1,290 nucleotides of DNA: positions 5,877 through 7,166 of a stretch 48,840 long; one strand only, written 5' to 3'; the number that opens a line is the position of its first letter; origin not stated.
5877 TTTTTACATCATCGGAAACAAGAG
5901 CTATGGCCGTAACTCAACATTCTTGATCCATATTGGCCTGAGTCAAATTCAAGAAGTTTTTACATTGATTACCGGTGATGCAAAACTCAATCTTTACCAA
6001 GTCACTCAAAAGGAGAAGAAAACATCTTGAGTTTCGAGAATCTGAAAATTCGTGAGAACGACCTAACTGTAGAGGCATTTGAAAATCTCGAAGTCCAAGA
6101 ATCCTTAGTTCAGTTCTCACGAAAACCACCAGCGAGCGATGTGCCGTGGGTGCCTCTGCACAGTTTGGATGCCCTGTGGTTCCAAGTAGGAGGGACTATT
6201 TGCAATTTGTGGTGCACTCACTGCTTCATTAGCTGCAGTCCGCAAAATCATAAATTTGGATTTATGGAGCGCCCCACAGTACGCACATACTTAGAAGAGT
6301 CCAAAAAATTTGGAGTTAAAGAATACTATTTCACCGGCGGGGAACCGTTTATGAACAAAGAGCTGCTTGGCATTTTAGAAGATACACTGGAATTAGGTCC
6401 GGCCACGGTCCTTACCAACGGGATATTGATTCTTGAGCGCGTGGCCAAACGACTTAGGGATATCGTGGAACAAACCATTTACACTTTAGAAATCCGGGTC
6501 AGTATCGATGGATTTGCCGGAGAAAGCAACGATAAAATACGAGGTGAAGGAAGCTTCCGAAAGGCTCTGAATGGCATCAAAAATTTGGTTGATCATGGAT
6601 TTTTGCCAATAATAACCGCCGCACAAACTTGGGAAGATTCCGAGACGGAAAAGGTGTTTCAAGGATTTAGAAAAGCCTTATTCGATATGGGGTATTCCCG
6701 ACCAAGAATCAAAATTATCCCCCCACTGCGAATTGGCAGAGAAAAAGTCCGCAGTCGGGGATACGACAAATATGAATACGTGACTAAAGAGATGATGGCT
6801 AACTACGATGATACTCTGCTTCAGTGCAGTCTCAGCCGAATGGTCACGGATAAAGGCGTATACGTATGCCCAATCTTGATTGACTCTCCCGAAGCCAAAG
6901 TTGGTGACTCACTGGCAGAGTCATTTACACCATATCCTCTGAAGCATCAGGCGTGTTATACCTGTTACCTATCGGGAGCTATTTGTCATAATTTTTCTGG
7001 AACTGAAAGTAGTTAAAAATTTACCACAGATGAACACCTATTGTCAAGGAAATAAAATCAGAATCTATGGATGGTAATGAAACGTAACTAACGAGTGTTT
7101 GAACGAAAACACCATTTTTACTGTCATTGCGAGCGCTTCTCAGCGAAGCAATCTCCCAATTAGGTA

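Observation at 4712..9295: Flavoprotein / radical-SAM / ArsM / atypical phosphoesterase cluster: a biosynthetic-looking organoarsenical locus with no resistance genes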

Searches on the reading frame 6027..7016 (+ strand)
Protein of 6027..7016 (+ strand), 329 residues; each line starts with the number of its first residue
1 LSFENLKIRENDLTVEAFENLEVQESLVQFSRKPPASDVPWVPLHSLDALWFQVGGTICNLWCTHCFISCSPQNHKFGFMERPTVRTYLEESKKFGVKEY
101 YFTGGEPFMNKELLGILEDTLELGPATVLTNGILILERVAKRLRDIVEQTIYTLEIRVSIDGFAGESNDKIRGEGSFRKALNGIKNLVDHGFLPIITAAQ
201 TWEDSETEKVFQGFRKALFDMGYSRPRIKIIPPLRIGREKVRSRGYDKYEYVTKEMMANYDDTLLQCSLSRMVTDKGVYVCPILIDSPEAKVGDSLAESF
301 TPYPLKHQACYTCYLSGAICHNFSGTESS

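Call 3: search_protein_families(library=pfam, proteins=[window:6027-7016:+], max_evalue=0.01)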
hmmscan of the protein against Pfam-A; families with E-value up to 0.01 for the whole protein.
window:6027-7016:+ (329 aa): 2 families
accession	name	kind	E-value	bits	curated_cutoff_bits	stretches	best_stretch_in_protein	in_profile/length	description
PF04055.27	Radical_SAM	-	1.2e-14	55.3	29.5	1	57-193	5-142/166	Radical SAM superfamily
PF13353.11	Fer4_12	-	9.2e-05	23.2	22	1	59-167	15-120/137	4Fe-4S single cluster domain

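Call 4: search_protein_families(library=ncbifam, proteins=[window:6027-7016:+], max_evalue=0.01)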
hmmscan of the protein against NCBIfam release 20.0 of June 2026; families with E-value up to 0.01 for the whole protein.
window:6027-7016:+ (329 aa): 56 families (the best 25 are shown)
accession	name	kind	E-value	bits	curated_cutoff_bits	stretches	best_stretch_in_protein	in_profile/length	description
NF049973.1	radical_Rv1681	equivalog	1.6e-27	96.3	380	1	58-214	81-233/326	Rv1681 family radical SAM protein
NF050035.1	rSAM_WgK_link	exception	7.4e-21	74.5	650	1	58-197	18-152/367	radical SAM/SPASM peptide maturase WgkB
NF045574.1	sacti_mat_StsB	exception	4.8e-18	65.2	625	1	58-216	105-257/466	StsB family radical SAM/SPASM domain sactipeptide maturase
TIGR04251.1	SCM_rSAM_ScmF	equivalog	1.2e-17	64.4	400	1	46-198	2-152/353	SynChlorMet cassette radical SAM/SPASM protein ScmF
TIGR04054.1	rSAM_NirJ1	equivalog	2.9e-17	62.4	650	1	58-190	45-172/387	putative heme d1 biosynthesis radical SAM protein NirJ1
TIGR04347.1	pseudo_SAM_Halo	equivalog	2e-15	57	525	1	58-192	47-176/390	TIGR04347 family pseudo-SAM/SPASM protein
TIGR04167.1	rSAM_SeCys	equivalog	2e-15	56.8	300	1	46-192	6-148/303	arsenosugar biosynthesis radical SAM (seleno)protein ArsS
TIGR04250.1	SCM_rSAM_ScmE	equivalog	3.4e-15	55.8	400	1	58-191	12-141/358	SynChlorMet cassette radical SAM/SPASM protein ScmE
TIGR04545.1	rSAM_ahbD_hemeb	equivalog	9.5e-15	54.9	500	1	58-196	9-143/339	heme b synthase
TIGR04055.1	rSAM_NirJ2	equivalog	1.3e-14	54.5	500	1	58-211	9-158/326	putative heme d1 biosynthesis radical SAM protein NirJ2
TIGR02668.1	moaA_archaeal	equivalog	2.7e-14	52.8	325.25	1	57-211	18-167/303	GTP 3',8-cyclase MoaA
TIGR03962.1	mycofact_rSAM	equivalog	3.1e-14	52.9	265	1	58-193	21-150/339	mycofactocin radical SAM maturase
TIGR04546.1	rSAM_ahbC_deAc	equivalog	7.5e-14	51.3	650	1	58-191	48-176/390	12,18-didecarboxysiroheme deacetylase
NF001199.0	PRK00164.2-1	equivalog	1.3e-13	50.7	231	1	58-197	21-155/308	GTP 3',8-cyclase MoaA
TIGR04051.1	rSAM_NirJ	equivalog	4.7e-13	48.8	515.45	1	59-191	12-139/354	heme d1 biosynthesis radical SAM protein NirJ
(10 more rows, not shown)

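Call 9: find_homologous_proteins(query=window:6027-7016:+)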
Query window:6027-7016:+ (329 aa): 6891 proteins with E <= 0.001 among 8000 candidates; the best 120 are listed.
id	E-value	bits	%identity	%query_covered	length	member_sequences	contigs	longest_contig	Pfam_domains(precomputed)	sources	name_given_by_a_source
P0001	6.6e-213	724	95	100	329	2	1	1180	PF04055.28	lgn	-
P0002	9.7e-183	625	82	100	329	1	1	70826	PF04055.28,PF13353.12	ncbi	ncbi:MAG: radical SAM protein [bacterium]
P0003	6.4e-168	576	76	100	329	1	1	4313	PF04055.28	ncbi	ncbi:MAG: radical SAM protein [bacterium]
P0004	7.6e-167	573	73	100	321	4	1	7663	PF04055.28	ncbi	-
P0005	1.0e-165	569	73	100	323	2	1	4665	PF04055.28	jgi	-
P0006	1.3e-165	568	75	95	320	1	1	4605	PF04055.28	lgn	-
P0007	2.5e-165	568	75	95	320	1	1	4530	PF04055.28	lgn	-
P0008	3.5e-165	567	73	100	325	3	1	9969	PF04055.28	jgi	jgi:sulfatase maturation enzyme AslB (radical SAM superfamily)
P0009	1.3e-164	565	75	100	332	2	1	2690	PF04055.28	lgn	-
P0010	2.0e-164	565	72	100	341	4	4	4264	PF04055.28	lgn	-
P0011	1.2e-163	562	74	100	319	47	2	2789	PF04055.28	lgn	-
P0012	3.4e-163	561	73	100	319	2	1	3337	PF04055.28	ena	-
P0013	1.1e-162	559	79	89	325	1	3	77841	PF04055.28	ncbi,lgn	ncbi:MAG: radical SAM protein [bacterium]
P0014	4.4e-162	557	76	92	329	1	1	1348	PF04055.28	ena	-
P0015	1.2e-161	555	77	90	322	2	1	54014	PF04055.28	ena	-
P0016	2.8e-161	554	78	89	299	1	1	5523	PF04055.28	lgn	-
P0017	4.1e-161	554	72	100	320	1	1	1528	PF04055.28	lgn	-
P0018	7.2e-160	550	71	98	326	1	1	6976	PF04055.28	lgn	-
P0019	1.5e-159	549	72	99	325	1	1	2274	PF04055.28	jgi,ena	-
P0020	4.9e-159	547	71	100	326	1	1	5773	PF04055.28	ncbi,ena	ncbi:MAG TPA: radical SAM protein [bacterium]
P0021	6.0e-159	547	76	91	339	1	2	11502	PF04055.28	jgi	jgi:molybdenum cofactor biosynthesis enzyme MoaA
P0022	7.5e-159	546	71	99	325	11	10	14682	PF04055.28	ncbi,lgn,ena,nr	ncbi:MAG: radical SAM protein [Caldithrix sp.]|nr:MAG: radical SAM protein [Caldithrix sp.]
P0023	9.0e-159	546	71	99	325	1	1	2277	PF04055.28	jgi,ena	-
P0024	1.4e-158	545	75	92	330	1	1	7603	PF04055.28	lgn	-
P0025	2.4e-158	545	70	100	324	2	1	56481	PF04055.28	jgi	jgi:sulfatase maturation enzyme AslB (radical SAM superfamily)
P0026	1.4e-157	542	76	90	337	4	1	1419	PF04055.28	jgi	jgi:sulfatase maturation enzyme AslB (radical SAM superfamily)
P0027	3.1e-157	541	70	100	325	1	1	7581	PF04055.28,PF13353.12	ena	-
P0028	4.4e-157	540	78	88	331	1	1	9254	PF04055.28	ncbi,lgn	ncbi:MAG: radical SAM protein [bacterium]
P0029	4.2e-156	537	71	99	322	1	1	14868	PF04055.28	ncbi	-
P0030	5.7e-156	537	78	87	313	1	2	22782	PF04055.28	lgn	-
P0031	1.9e-155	535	68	98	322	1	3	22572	PF04055.28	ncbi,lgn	-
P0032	2.3e-153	528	69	100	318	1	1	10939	PF04055.28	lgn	-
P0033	2.8e-153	528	75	89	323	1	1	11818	PF04055.28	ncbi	-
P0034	1.2e-152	526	74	89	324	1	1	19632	PF04055.28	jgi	jgi:sulfatase maturation enzyme AslB (radical SAM superfamily)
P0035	5.0e-152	524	70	99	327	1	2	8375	PF04055.28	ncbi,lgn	ncbi:MAG: radical SAM protein [bacterium]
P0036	1.6e-151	522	75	87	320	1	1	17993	PF04055.28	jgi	-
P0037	7.4e-150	517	72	90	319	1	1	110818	PF04055.28,PF13353.12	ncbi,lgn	-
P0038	9.1e-150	516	71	91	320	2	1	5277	PF04055.28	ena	-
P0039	1.2e-148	513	68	94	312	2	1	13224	PF04055.28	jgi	-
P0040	5.0e-147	507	66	100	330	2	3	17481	PF04055.28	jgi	-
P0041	1.2e-146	506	71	93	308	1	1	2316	PF04055.28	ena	-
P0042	5.7e-146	504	74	89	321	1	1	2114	PF04055.28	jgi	jgi:sulfatase maturation enzyme AslB (radical SAM superfamily)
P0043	5.8e-146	504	70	90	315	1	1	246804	PF04055.28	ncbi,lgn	-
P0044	8.5e-144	497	71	89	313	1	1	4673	PF04055.28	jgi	jgi:sulfatase maturation enzyme AslB (radical SAM superfamily)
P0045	5.4e-140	484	71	87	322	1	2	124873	PF04055.28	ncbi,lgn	-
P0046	5.5e-140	484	68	91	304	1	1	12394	PF04055.28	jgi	-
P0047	1.8e-138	479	66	92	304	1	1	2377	PF04055.28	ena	-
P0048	2.3e-138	479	68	88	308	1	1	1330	PF04055.28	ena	-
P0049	5.3e-138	478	67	91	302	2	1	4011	PF04055.28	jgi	jgi:molybdenum cofactor biosynthesis enzyme MoaA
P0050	3.8e-137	475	66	91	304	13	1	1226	PF04055.28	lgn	-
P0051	5.9e-137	474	66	91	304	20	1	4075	PF04055.28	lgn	-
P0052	1.1e-136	473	66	91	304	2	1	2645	PF04055.28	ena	-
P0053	5.9e-136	471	67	91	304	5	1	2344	PF04055.28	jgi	jgi:uncharacterized Fe-S cluster-containing radical SAM superfamily protein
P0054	1.9e-135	469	66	91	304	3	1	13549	PF04055.28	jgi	jgi:sulfatase maturation enzyme AslB (radical SAM superfamily)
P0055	4.1e-135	468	66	91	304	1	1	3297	PF04055.28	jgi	jgi:MoaA/NifB/PqqE/SkfB family radical SAM enzyme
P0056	9.0e-135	467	64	92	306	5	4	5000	PF04055.28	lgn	-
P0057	9.0e-135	467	67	91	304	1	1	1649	PF04055.28,PF13353.12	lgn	-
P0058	2.8e-134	466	68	86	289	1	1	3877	PF04055.28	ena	-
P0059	5.3e-134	465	62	97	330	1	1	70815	PF04055.28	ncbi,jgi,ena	-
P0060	1.1e-133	464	68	87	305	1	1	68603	PF04055.28,PF13353.12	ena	-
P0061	1.4e-133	463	64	92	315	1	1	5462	PF04055.28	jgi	jgi:uncharacterized Fe-S cluster-containing radical SAM superfamily protein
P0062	6.8e-133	461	65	89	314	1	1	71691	PF04055.28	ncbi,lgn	-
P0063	7.1e-133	461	66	91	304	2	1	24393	PF04055.28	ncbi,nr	ncbi:MAG: hypothetical protein ALAOOOJD_00927 [bacterium]|nr:hypothetical protein [bacterium]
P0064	2.6e-132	459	67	88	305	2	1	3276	PF04055.28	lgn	-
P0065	3.6e-132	459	66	89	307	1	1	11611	PF04055.28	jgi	jgi:MoaA/NifB/PqqE/SkfB family radical SAM enzyme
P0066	3.8e-132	458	64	92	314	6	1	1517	PF04055.28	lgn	-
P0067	4.0e-132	458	66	91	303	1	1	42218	PF04055.28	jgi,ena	-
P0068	2.4e-131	456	65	88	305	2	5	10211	PF04055.28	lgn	-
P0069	2.7e-131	456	66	89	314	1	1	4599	PF04055.28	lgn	-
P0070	2.7e-131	456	67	87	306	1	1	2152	PF04055.28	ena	-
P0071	6.5e-131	454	66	89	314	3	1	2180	PF04055.28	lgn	-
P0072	1.1e-130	454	65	88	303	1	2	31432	PF04055.28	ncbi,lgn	ncbi:MAG: radical SAM protein [bacterium]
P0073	2.9e-130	452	64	92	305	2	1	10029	PF04055.28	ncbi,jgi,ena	-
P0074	3.8e-130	452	63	93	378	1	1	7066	PF04055.28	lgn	-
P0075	3.8e-130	452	65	90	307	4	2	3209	PF04055.28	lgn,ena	-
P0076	5.9e-130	451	66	87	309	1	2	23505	PF04055.28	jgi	jgi:uncharacterized Fe-S cluster-containing radical SAM superfamily protein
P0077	9.3e-130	451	63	90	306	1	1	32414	PF04055.28,PF13353.12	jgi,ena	-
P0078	2.9e-129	449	64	88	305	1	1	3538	PF04055.28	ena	-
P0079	4.2e-129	449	65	88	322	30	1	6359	PF04055.28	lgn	-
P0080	7.0e-129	448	65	88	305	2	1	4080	PF04055.28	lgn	-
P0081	7.4e-127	441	63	88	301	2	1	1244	PF04055.28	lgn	-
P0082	9.8e-127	441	65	86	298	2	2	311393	PF04055.28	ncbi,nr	ncbi:MAG: radical SAM protein [candidate division KSB1 bacterium]|nr:radical SAM protein [candidate 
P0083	2.6e-126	439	64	87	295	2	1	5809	PF04055.28,PF13353.12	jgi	jgi:organic radical activating enzyme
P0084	2.9e-126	439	63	88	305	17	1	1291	PF04055.28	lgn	-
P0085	1.4e-125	437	65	85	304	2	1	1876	PF04055.28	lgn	-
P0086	1.4e-125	437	61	92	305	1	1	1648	PF04055.28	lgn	-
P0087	2.1e-125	436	63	89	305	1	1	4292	PF04055.28,PF13353.12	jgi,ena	-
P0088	1.4e-124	434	63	88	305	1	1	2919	PF04055.28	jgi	jgi:MoaA/NifB/PqqE/SkfB family radical SAM enzyme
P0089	2.1e-124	433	63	87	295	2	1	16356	PF04055.28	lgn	-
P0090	1.4e-123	430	63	87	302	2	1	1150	PF04055.28,PF13353.12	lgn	-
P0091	1.9e-123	430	74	75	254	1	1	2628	PF04055.28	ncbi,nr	ncbi:radical SAM protein, partial [bacterium]|nr:radical SAM protein [bacterium]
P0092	6.5e-123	428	78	71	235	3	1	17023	PF04055.28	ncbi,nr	ncbi:radical SAM protein, partial [candidate division KSB1 bacterium]|nr:radical SAM protein [candid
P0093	1.2e-122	427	64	87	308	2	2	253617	PF04055.28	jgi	-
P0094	3.0e-121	423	64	87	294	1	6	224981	PF04055.28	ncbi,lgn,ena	-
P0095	1.1e-120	421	61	88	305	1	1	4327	PF04055.28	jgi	-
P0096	3.1e-120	419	63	87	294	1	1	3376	PF04055.28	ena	-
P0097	8.6e-120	418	63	88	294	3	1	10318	PF04055.28,PF13353.12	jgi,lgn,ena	-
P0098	8.6e-120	418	62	87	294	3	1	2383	PF04055.28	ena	-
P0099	1.6e-119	417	63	87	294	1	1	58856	PF04055.28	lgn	-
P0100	1.9e-119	417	63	88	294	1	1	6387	PF04055.28,PF13353.12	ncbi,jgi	-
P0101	2.8e-119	416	60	89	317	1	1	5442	PF04055.28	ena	-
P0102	4.1e-119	416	62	87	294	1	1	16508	PF04055.28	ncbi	-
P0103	6.6e-119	415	62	87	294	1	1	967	PF04055.28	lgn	-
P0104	1.1e-118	414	62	88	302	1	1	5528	PF04055.28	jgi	jgi:MoaA/NifB/PqqE/SkfB family radical SAM enzyme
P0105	1.6e-118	414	81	67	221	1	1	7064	PF04055.28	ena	-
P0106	1.8e-118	414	58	92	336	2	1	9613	PF04055.28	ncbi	-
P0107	2.1e-118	413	62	88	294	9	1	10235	PF04055.28,PF13353.12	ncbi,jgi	-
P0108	2.3e-118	413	63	87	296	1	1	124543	PF04055.28,PF13353.12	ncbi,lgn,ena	-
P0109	3.8e-118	412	63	87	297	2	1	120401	PF04055.28,PF13353.12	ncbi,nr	ncbi:MAG: radical SAM protein [Melioribacteraceae bacterium]|nr:radical SAM protein [Melioribacterac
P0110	7.9e-118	411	61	88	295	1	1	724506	PF04055.28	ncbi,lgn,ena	-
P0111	9.8e-118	411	61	87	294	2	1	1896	PF04055.28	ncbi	-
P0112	1.0e-117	411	61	89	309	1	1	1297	PF04055.28,PF13353.12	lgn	-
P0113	1.1e-117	411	61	88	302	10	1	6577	PF04055.28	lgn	-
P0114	1.5e-117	411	60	88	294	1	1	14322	PF04055.28,PF13353.12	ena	-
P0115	9.8e-117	408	61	87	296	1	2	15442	PF04055.28,PF13353.12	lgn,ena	-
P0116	1.2e-116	408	59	90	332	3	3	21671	PF04055.28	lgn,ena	-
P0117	1.3e-116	407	61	87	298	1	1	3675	PF04055.28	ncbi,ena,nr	ncbi:MAG TPA: radical SAM protein [Ignavibacteriaceae bacterium]|nr:radical SAM protein [Ignavibacte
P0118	1.6e-116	407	60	88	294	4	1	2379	PF04055.28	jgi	jgi:AdoMet-dependent heme synthase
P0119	1.7e-116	407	61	88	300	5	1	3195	PF04055.28,PF13353.12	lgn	-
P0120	2.1e-116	407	60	88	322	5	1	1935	PF04055.28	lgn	-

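Call 15: find_related_loci(query=A1, collection=genome_contigs, flank=10000)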
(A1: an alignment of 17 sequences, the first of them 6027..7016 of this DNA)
Query A1 (329 aa) in genome_contigs; peptide patterns used: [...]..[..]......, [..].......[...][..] (x = any residue, [..] = any of these).
600 stretches matched a pattern (row limit reached: there are more); 530 encode a relative of the query (tblastn E <= 1e-3); the best 80 are kept; 80 distinct loci.
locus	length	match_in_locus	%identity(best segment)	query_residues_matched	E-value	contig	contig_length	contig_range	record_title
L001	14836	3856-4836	82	3-329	0e+0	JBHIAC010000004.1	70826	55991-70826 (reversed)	MAG: bacterium isolate K_3_bin.3 NODE_43_length_70826_cov_10.471168, whole genome shotgun sequence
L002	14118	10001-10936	68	1-321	4e-157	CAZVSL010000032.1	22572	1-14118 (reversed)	MAG TPA_asm: uncultured Calditrichaceae bacterium isolate SRP141376_co1_187 genome assembly, contig: NODE_4970_length_22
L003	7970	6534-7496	69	4-325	1e-155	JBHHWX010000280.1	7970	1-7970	MAG: bacterium isolate D_3_bin.27 NODE_4797_length_7970_cov_6.339229, whole genome shotgun sequence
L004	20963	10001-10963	68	11-328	4e-154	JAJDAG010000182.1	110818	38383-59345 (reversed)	MAG: candidate division KSB1 bacterium isolate OFTM72 OFTM72_181, whole genome shotgun sequence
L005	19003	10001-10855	75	37-321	3e-152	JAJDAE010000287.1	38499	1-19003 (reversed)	MAG: candidate division KSB1 bacterium isolate OFTM177 OFTM177_286, whole genome shotgun sequence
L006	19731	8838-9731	67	26-325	3e-141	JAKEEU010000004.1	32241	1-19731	MAG: candidate division KSB1 bacterium isolate PMV_1_maxbin.001 PMV_1_maxbin.001.k101_16453, whole genome shotgun sequen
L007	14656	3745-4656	65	26-329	4e-140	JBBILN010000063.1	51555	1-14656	MAG: bacterium isolate BQF270218_bin_21 NODE_313_length_51555_cov_23.138718, whole genome shotgun sequence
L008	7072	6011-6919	66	20-324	2e-139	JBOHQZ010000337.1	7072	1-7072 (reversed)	MAG: bacterium isolate SD8033_maxbin2.bin.2_sub NODE_3370_length_7072_cov_2.756947, whole genome shotgun sequence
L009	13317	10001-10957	62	2-324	2e-137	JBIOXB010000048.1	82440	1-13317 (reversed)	MAG: bacterium isolate MAG067 k127_186610, whole genome shotgun sequence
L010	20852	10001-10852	65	41-324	3e-133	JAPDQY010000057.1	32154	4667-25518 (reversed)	MAG: Candidatus Coneutiohabitans thermophilus isolate ZMQR_201803_bins_22 ZMQR_201803_bins_22_scaffold_57, whole genome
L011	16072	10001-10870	63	35-324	2e-132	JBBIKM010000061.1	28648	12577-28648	MAG: bacterium isolate BQS170218_bin_186 NODE_632_length_28648_cov_5.502990, whole genome shotgun sequence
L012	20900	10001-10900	62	27-326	2e-126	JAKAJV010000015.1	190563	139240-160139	MAG: Bacteroidetes bacterium isolate WY4.bin22 NODE_47_length_190563_cov_2.321063, whole genome shotgun sequence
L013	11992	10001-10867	62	34-322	3e-125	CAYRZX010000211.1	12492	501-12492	MAG TPA_asm: uncultured Gemmatimonas sp. isolate binchicken_co21_402 genome assembly, contig: NODE_3691_length_12492_cov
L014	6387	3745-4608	63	40-327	7e-124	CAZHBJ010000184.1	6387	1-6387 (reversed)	MAG TPA_asm: uncultured Ignavibacteriaceae bacterium isolate SRP214966_co3_344 genome assembly, contig: NODE_22915_lengt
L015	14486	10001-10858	62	40-325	7e-124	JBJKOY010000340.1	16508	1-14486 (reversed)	MAG: Ignavibacteriaceae bacterium isolate Bin_107 S1Ck127_3744740_flag_0_multi_10.0000_len_16508, whole genome shotgun s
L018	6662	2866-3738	61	37-327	4e-122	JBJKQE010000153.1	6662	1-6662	MAG: Ignavibacteriaceae bacterium isolate Bin_26 S1Ck127_3622852_flag_0_multi_12.8323_len_6662, whole genome shotgun seq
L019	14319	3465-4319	61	40-324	3e-121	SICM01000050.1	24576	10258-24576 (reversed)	MAG: Candidatus Latescibacterota bacterium isolate Baikal-deep-G205 BACOMB-C9519, whole genome shotgun sequence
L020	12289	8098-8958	60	38-324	7e-120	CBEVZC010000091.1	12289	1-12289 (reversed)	MAG TPA_asm: uncultured bacterium isolate SRR13309658_binner23_Refined_7 genome assembly, contig: ERZ26778863.283, whole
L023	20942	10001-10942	55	11-324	2e-117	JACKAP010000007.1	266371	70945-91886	MAG: Calditrichia bacterium isolate HK-STAS-CALD-2 HK-STAS-CALD-2_7, whole genome shotgun sequence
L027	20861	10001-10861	59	42-328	7e-116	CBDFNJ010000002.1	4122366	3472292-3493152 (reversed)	MAG: Candidatus Marinacidobacterales bacterium isolate b83d0dcc-da93-416a-ac20-8b57dddb6799 genome assembly, contig: con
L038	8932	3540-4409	58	40-328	2e-112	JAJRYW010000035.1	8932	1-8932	MAG: Calditrichota bacterium isolate Dive96_bin3.89 k141_507898, whole genome shotgun sequence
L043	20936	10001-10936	53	14-325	2e-111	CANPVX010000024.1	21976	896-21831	MAG: uncultured bacterium isolate TVG05_bin235 genome assembly, contig: NODE_1406_length_21976_cov_9.830291, whole genom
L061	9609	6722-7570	55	40-322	4e-109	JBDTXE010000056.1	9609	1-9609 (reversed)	MAG: Verrucomicrobiota bacterium isolate cluster4_bin.109 NODE_20017_length_9609_cov_9.017794, whole genome shotgun sequ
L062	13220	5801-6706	54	21-325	1e-108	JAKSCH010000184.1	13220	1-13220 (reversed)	MAG: Gemmatimonadetes bacterium isolate MAG.277 k141_2759180, whole genome shotgun sequence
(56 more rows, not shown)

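Call 21: search_protein_families(library=pfam, proteins=[L018:1480-2859:+, L061:491-1261:+, L020:5572-6711:+, L062:3288-4676:+, L015:11656-12972:+, L023:6591-8111:+, L043:12447-13382:+], max_evalue=0.001)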
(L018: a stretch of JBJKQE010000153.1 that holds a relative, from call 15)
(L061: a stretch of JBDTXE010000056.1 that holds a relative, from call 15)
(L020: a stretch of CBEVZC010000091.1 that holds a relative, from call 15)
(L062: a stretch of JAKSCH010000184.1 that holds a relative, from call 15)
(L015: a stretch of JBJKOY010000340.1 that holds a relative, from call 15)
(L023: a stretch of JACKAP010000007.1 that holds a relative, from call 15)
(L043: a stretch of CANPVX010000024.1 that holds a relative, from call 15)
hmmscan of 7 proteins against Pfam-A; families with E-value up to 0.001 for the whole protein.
L018:1480-2859:+ (459 aa): 1 family
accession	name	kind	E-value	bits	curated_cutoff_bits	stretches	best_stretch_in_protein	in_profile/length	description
PF00474.23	SSF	-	0.00039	19.9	22.8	1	47-206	12-173/406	Sodium:solute symporter family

L061:491-1261:+ (256 aa): 1 family
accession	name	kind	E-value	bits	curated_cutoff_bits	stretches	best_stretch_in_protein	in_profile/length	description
PF09837.15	DUF2064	-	1.1e-20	74.1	25.8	1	82-171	29-118/120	Uncharacterized protein conserved in bacteria (DUF2064)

L020:5572-6711:+ (379 aa): 1 family
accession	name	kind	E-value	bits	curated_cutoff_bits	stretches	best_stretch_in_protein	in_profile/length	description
PF07396.17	Porin_O_P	-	5.3e-06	26.4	20.9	1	53-371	7-364/370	Phosphate-selective porin O and P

L062:3288-4676:+ (462 aa): 2 families
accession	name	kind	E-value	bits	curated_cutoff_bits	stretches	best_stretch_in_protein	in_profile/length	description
PF19276.4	HD_assoc_2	-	1.5e-16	61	23.1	1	204-399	1-172/222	HD associated region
PF01966.28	HD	-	2.2e-08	34.8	22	1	67-189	2-112/116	HD domain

L015:11656-12972:+ (438 aa): 8 families
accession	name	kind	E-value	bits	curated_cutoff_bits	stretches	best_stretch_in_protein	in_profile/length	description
PF07992.20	Pyr_redox_2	-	1.3e-46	159.8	26.1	1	3-284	2-278/291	Pyridine nucleotide-disulphide oxidoreductase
PF00070.33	Pyr_redox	-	4.2e-15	56.5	22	1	143-215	2-73/82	Pyridine nucleotide-disulphide oxidoreductase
PF13738.12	Pyr_redox_3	-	1.8e-08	34.5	30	1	91-273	119-305/305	Pyridine nucleotide-disulphide oxidoreductase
PF01266.30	DAO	-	3e-06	27.5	27.9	0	4-34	2-31/353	FAD dependent oxidoreductase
PF13454.12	NAD_binding_9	-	7.7e-05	23.1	21.8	0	5-33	1-32/155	FAD-NAD(P)-binding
PF05834.18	Lycopene_cycl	-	0.00028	20.5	23.4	0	4-36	2-36/380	Lycopene cyclase protein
PF01946.23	Thi4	-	0.00046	19.9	26.2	0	4-33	20-49/235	Thi4 family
PF13450.12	NAD_binding_8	-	0.0005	20.7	21.9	0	6-32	1-26/68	NAD(P)-binding Rossmann-like domain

L023:6591-8111:+ (506 aa): 1 family
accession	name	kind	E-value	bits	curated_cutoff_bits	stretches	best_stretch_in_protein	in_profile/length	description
PF09594.16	GT87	-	3.7e-07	30.6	25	1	195-420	7-237/237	Glycosyltransferase family 87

L043:12447-13382:+ (311 aa): 4 families
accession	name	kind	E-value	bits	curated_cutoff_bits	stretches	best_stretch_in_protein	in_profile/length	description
PF00005.33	ABC_tran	-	1.3e-29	104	25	1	24-162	2-137/137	ABC transporter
PF13304.12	AAA_21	-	8.9e-12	46.1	27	1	141-191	247-298/304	AAA domain, putative AbiEii toxin, Type IV TA system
PF13732.12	DrrA1-3_C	-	1e-07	33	27.4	1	240-303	19-80/81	ATP-binding protein DrrA1-3-like, C-terminal domain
PF13175.12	AAA_15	-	4.7e-05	23.6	32.1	0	153-191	330-369/374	AAA ATPase domain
